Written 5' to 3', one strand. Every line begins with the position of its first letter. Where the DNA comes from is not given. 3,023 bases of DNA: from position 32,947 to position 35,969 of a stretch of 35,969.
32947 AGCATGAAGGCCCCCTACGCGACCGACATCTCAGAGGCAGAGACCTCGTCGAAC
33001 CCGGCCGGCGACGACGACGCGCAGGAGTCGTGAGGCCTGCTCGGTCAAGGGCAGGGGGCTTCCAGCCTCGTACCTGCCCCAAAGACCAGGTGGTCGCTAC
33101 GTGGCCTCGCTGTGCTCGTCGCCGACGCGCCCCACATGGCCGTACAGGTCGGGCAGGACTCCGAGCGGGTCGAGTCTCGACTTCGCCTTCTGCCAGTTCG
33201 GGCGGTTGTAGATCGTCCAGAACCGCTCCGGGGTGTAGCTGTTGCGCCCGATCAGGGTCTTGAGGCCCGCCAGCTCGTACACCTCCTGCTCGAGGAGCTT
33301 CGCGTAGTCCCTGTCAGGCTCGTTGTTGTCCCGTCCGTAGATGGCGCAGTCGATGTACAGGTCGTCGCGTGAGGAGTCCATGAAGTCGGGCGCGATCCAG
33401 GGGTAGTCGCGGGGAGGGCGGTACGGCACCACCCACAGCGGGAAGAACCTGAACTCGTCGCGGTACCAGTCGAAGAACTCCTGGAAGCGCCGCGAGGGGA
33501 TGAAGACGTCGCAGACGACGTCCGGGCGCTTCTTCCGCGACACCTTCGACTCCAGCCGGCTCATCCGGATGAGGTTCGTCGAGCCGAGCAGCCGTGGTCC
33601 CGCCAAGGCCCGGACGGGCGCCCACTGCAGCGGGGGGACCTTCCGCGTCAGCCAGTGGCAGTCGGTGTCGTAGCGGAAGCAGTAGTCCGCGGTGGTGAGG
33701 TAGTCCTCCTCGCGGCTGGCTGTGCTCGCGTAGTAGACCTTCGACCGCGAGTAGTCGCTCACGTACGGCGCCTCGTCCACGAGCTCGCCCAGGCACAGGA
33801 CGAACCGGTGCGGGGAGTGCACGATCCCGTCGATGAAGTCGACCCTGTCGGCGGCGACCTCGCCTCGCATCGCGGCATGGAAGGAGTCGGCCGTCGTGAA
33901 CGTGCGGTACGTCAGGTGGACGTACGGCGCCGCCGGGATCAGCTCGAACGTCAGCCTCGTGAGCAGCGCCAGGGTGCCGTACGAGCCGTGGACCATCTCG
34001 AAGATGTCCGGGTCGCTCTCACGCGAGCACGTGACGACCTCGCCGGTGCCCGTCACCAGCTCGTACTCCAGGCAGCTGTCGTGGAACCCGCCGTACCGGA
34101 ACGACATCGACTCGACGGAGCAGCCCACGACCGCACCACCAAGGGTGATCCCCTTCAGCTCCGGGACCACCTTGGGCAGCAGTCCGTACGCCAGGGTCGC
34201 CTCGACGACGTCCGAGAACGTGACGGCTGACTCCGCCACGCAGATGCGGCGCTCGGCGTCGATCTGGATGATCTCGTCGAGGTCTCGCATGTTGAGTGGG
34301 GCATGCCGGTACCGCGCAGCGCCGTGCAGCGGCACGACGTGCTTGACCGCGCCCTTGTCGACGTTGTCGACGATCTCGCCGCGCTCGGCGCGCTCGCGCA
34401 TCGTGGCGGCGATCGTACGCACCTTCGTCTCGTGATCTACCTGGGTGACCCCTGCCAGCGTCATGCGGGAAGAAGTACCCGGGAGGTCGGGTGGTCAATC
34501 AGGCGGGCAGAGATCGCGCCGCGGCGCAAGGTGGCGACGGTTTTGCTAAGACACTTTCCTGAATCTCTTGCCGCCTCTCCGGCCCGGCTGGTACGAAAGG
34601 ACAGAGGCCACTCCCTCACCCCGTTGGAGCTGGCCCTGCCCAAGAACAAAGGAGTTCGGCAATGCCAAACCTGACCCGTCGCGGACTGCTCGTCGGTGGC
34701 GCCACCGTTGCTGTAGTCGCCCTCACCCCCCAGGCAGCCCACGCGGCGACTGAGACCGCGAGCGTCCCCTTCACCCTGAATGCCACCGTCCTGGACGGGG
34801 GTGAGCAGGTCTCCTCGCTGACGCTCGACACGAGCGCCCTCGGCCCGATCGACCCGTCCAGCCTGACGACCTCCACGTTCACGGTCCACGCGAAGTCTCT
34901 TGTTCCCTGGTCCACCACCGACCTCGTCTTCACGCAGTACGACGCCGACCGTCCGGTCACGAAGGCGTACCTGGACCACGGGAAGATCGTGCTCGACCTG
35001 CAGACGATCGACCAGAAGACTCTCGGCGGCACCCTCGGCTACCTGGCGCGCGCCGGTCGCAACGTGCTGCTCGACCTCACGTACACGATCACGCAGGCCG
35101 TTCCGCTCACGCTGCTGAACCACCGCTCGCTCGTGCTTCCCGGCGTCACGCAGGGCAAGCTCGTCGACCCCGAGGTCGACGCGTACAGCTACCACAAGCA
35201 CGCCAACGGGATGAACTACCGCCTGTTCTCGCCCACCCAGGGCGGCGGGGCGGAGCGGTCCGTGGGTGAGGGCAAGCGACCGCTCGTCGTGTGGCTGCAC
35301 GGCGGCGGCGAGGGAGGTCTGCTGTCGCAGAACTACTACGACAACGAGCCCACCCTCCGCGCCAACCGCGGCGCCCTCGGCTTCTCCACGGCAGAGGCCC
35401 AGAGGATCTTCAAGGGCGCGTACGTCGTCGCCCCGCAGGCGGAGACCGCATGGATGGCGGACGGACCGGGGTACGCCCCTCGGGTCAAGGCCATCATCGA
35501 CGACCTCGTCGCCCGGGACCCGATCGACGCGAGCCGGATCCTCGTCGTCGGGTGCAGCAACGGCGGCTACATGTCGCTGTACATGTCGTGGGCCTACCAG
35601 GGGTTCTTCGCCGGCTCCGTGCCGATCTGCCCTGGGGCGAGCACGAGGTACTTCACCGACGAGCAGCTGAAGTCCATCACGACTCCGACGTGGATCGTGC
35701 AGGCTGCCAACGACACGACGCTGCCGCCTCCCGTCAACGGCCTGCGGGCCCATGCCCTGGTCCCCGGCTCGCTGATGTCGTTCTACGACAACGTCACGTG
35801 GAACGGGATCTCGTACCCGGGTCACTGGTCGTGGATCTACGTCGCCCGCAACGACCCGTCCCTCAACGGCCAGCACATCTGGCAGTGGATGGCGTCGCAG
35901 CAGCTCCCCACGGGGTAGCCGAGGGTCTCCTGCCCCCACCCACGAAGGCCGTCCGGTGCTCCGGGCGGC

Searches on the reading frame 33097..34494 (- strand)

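Call 34: search_protein_families(library=pfam, proteins=[window:33097-34494:-], max_evalue=0.001)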
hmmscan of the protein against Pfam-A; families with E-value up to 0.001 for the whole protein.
window:33097-34494:- (465 aa): 1 family
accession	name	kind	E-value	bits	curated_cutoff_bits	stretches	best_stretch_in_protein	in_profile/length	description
PF01565.28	FAD_binding_4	-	5.8e-16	58.9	26.4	1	62-157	43-139/139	FAD binding domain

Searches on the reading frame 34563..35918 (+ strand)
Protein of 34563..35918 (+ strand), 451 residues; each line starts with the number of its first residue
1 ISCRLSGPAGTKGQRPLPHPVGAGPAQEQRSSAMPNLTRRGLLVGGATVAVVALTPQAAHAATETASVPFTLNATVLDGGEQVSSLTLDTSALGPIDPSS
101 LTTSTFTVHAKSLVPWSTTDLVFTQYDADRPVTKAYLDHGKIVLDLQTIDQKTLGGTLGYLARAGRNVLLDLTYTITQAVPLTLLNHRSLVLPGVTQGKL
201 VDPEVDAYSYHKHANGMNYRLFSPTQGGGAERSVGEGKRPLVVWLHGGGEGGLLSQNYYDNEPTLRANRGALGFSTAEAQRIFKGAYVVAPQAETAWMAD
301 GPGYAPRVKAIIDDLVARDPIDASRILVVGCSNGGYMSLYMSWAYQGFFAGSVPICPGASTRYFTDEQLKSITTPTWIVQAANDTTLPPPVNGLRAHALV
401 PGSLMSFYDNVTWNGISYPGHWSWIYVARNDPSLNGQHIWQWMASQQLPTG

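Call 70: search_protein_families(library=pfam, proteins=[window:34563-35918:+], max_evalue=0.0001)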
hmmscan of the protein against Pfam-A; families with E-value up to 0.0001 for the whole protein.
window:34563-35918:+ (451 aa): 2 families
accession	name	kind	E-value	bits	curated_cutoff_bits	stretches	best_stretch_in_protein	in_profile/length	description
PF18435.7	EstA_Ig_like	-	7.5e-07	29.7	26.7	1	74-183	6-112/120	Esterase Ig-like N-terminal domain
PF00326.27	Peptidase_S9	-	8.9e-05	22.5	22.6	0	310-377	50-116/213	Prolyl oligopeptidase family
